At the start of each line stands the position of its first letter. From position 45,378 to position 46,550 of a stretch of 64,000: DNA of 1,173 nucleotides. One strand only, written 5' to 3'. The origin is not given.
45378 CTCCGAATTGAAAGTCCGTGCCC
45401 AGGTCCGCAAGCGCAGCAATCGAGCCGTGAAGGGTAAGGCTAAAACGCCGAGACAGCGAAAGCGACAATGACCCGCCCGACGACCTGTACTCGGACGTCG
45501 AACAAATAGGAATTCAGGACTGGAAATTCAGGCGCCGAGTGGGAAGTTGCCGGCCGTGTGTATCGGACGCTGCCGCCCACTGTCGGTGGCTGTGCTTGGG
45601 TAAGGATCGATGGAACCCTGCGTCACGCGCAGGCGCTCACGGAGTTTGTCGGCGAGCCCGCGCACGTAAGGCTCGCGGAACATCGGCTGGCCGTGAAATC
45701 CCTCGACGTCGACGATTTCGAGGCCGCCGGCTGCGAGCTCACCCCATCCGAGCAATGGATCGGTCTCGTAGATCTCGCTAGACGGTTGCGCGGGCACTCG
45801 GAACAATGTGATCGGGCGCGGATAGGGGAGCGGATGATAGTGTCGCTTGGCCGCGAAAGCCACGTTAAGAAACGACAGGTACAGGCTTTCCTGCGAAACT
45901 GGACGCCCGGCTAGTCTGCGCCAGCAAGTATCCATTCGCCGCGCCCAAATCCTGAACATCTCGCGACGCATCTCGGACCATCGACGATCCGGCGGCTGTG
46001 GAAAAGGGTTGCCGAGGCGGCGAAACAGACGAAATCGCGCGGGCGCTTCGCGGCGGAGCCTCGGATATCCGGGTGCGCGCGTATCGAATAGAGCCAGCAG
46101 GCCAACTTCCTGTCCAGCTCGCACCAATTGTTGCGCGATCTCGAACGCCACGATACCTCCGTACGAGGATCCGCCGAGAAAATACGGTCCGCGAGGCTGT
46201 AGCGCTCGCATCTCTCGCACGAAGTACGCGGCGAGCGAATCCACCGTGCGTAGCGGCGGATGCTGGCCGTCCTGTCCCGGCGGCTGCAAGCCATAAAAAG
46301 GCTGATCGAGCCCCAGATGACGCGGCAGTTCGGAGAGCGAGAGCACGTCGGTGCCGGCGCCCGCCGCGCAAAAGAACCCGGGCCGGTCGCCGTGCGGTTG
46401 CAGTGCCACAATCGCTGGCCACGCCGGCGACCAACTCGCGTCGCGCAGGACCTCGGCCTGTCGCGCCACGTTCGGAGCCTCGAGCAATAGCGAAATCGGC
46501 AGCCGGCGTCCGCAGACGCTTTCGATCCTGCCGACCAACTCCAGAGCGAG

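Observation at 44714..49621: Stand-alone A-PCP-TE NRPS module next to a prolyl-hydroxylase-like oxygenase and DsbA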

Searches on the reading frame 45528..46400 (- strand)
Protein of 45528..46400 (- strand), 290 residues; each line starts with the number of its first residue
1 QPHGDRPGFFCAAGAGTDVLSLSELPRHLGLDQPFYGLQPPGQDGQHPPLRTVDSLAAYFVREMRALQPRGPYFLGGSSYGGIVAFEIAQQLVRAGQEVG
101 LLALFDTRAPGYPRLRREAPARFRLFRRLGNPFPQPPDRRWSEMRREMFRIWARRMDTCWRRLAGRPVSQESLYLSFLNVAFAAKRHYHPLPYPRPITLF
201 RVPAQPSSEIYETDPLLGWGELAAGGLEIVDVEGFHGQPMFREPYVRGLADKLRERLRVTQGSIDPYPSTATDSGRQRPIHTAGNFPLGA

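Call 29: search_solved_structures(query=window:45528-46400:-, max_evalue=0.01, show_alignments=2)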
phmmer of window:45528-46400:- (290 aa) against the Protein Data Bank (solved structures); distinct sequences matched with E-value up to 0.01: 36.
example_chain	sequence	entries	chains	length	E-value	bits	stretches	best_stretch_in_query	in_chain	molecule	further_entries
4zxh_A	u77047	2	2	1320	7.8e-19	71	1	19-246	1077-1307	ABBFA_003403 | Tyrocidine synthetase 3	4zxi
7crn_A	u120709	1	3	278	5.3e-15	58.5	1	4-107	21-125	Non-ribosomal peptide synthetase 4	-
7r0x_A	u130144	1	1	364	9.1e-15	57.7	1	5-121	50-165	Polyketide synthase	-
7dxo_A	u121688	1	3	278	1.4e-14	57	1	4-107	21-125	Non-ribosomal peptide synthetase 4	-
3ils_A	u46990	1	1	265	1.9e-10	43.5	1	9-114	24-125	Aflatoxin biosynthesis polyketide synthase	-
9f7b_A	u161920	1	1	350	2.5e-10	43.1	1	15-108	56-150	3-hydroxyacyl-[acyl-carrier-protein] dehydratase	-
6ojc_A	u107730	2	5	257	4.5e-10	42.3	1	49-109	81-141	NocB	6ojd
3tej_A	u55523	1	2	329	2.9e-09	39.6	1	3-111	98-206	Enterobactin synthase component F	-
2roq_A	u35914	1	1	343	3e-09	39.5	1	3-111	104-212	Enterobactin synthetase component F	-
8cg4_A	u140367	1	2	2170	3.4e-09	39.4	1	9-111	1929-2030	Norsolorinic acid synthase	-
4z49_A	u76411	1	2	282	8e-09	38.2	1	31-94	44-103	Fatty acid synthase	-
1xkt_A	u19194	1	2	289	8.3e-09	38.1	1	31-94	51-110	fatty acid synthase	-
3tjm_A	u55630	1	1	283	8.3e-09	38.1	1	31-94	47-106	Fatty acid synthase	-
7mhd_A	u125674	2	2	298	8.8e-09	38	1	31-94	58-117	Fatty acid synthase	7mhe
2px6_A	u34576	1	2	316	9.8e-09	37.9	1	31-94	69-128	Thioesterase domain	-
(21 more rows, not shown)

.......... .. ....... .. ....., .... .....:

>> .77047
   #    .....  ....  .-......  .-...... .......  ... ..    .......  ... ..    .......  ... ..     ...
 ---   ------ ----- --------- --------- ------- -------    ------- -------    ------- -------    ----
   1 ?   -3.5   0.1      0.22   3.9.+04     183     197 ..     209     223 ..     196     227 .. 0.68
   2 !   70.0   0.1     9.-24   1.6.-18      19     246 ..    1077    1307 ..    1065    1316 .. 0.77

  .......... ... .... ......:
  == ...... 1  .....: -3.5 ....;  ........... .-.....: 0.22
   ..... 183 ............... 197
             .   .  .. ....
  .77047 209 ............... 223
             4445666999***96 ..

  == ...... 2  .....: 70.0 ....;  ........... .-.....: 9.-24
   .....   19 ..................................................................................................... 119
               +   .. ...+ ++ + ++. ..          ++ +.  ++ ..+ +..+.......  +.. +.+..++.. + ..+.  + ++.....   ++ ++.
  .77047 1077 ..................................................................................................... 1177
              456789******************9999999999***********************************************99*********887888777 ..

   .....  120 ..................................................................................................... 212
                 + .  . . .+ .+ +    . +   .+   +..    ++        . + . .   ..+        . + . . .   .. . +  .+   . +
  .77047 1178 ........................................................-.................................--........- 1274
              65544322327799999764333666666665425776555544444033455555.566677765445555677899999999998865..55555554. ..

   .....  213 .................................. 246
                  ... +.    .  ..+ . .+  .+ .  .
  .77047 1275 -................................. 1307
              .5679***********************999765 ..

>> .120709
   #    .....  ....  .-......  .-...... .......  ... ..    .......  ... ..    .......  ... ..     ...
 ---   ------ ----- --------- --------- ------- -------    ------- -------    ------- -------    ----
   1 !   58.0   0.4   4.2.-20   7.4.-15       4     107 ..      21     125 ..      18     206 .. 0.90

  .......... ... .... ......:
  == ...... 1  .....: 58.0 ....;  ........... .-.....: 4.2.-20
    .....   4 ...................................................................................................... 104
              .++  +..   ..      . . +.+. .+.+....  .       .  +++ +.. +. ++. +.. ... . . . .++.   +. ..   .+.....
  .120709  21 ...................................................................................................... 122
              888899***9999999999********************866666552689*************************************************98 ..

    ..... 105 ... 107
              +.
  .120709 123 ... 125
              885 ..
